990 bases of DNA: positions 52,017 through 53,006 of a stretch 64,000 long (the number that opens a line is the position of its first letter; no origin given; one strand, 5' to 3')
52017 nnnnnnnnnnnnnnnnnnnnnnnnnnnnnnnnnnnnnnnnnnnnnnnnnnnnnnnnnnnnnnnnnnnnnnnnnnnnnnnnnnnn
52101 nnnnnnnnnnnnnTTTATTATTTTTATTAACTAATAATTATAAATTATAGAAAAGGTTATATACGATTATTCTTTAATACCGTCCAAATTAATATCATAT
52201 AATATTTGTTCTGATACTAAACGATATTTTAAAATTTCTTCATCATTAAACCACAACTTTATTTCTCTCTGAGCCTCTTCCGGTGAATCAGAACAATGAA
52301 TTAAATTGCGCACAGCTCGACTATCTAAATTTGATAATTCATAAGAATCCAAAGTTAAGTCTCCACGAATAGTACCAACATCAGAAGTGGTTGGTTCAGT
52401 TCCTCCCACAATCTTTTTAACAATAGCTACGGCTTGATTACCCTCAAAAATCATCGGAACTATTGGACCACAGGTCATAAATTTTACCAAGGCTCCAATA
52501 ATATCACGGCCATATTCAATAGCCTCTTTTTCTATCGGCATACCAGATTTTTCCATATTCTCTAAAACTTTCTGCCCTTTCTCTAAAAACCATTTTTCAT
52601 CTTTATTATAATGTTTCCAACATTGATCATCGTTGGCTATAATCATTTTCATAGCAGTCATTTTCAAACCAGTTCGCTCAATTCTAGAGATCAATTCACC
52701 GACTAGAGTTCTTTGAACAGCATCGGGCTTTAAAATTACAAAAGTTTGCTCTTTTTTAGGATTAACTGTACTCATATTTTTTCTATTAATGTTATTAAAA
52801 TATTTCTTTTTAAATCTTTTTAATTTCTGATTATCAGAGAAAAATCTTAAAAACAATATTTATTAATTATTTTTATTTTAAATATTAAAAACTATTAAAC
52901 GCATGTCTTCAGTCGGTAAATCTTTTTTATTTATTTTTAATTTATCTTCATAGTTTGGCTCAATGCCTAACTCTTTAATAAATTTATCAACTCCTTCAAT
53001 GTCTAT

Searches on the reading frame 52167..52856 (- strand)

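Call 85: search_protein_families(library=pfam, proteins=[window:52167-52856:-], max_evalue=0.001)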
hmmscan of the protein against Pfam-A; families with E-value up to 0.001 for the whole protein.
window:52167-52856:- (229 aa): 1 family
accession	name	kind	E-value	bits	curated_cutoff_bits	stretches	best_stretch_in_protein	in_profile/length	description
PF00334.24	NDK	-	5.9e-40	136.7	27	2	118-208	55-135/135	Nucleoside diphosphate kinase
